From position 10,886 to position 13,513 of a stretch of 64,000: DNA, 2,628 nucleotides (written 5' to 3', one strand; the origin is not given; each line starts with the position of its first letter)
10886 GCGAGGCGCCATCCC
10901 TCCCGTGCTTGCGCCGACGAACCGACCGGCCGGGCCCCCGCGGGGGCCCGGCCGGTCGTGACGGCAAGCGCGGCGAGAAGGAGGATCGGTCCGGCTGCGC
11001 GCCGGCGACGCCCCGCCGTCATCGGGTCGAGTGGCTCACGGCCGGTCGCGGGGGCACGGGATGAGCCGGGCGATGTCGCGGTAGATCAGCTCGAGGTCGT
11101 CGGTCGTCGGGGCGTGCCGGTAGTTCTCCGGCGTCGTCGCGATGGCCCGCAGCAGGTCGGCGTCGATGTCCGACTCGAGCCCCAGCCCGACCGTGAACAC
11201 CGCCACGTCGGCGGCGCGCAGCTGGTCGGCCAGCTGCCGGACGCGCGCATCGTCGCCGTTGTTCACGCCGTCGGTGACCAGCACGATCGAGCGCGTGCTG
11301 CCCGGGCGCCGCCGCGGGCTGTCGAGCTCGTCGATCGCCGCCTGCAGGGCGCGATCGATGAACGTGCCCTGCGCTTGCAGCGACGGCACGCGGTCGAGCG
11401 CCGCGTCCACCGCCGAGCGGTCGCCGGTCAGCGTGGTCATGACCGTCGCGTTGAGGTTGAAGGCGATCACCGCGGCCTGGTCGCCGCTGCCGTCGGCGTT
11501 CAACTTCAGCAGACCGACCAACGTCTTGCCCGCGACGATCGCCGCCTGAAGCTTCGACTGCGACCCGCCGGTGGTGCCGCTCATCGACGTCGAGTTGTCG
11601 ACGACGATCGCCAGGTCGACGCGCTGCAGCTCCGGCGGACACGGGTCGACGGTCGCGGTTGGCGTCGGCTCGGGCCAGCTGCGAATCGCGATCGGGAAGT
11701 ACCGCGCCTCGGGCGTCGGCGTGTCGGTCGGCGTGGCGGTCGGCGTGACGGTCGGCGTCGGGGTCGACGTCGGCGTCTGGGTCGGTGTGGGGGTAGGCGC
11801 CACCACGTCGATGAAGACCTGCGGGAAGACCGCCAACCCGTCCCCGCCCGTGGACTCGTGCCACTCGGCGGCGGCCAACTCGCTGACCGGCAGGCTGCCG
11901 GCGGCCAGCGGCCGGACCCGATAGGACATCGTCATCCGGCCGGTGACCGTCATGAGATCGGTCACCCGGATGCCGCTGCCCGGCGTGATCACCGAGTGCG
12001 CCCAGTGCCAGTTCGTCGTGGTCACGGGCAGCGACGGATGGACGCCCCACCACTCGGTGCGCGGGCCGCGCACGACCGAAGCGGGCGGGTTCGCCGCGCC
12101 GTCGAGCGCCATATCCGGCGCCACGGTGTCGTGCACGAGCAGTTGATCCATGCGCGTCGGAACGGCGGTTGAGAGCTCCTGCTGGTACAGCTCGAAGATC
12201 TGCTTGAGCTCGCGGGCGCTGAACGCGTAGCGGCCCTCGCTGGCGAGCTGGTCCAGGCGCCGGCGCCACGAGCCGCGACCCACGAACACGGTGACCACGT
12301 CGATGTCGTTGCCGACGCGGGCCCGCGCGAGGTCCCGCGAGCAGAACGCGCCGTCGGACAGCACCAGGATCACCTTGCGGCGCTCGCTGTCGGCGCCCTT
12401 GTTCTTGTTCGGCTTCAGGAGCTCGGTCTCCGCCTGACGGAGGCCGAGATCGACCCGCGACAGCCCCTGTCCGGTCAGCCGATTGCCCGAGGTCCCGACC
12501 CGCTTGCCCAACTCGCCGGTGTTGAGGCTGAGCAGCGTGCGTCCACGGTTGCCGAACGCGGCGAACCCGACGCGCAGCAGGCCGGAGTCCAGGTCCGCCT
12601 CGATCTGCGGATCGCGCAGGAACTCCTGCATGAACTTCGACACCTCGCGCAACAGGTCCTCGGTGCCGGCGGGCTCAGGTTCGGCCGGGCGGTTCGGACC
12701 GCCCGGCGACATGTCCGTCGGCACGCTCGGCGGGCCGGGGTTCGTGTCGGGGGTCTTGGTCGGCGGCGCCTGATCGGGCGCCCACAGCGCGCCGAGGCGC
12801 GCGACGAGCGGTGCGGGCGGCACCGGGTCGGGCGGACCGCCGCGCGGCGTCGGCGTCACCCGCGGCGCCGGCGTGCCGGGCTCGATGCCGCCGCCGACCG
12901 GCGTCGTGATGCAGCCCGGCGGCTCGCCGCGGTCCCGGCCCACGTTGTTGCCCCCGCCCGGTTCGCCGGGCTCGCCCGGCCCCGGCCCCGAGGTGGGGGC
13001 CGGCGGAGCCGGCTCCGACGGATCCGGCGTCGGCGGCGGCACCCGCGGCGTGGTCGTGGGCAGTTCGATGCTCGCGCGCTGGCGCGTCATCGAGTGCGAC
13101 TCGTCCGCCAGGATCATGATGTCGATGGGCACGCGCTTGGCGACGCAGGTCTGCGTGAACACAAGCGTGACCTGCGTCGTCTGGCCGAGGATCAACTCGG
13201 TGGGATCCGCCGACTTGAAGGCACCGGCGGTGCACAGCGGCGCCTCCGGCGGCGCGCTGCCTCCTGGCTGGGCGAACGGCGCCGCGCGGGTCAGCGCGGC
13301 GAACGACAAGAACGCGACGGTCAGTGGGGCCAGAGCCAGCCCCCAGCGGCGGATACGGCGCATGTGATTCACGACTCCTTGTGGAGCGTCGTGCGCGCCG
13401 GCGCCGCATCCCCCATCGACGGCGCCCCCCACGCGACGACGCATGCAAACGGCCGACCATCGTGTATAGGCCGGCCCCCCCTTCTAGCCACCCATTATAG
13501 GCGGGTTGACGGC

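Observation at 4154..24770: Array of six paralogous secreted vWA-domain proteins sharing a Cys-bracketed vWA module, RGD motifs and NHL propellers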

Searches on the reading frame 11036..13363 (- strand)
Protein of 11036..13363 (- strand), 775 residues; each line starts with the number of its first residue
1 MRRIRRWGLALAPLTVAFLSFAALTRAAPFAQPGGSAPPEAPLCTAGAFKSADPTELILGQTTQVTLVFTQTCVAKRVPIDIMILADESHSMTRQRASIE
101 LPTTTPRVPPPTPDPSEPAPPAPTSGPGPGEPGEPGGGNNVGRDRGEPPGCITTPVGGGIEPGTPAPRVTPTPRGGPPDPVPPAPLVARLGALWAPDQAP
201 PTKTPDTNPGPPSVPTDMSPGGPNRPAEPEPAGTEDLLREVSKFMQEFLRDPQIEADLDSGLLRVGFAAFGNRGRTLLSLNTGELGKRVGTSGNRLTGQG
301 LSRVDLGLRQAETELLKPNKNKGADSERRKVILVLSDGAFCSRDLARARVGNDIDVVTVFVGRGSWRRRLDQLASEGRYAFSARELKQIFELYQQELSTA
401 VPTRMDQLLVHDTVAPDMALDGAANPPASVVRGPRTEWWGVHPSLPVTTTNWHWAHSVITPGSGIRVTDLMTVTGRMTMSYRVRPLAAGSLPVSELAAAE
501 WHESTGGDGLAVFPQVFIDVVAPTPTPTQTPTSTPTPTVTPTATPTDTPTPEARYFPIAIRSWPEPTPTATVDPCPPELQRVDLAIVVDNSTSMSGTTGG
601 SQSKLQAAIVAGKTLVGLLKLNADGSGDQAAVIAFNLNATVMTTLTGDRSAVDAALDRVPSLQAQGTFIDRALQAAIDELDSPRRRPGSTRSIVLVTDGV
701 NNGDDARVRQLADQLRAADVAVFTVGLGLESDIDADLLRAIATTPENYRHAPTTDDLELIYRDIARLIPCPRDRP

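Call 6: search_protein_families(library=pfam, proteins=[window:11036-13363:-], max_evalue=0.01)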
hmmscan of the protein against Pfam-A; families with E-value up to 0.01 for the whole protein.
window:11036-13363:- (775 aa): 3 families
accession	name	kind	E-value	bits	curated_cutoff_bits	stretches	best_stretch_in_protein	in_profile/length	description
PF00092.34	VWA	-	3.3e-32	112.5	23.8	2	583-756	1-164/174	von Willebrand factor type A domain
PF13519.12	VWA_2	-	4.2e-21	76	27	1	585-699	2-106/107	von Willebrand factor type A domain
PF13768.12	VWA_3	-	3.7e-06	27.5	27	1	584-742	3-146/155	von Willebrand factor type A domain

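Call 68: search_protein_families(library=padloc, proteins=[window:11036-13363:-], max_evalue=0.001)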
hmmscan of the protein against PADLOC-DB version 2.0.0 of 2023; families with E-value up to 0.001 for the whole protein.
window:11036-13363:- (775 aa): 0 families
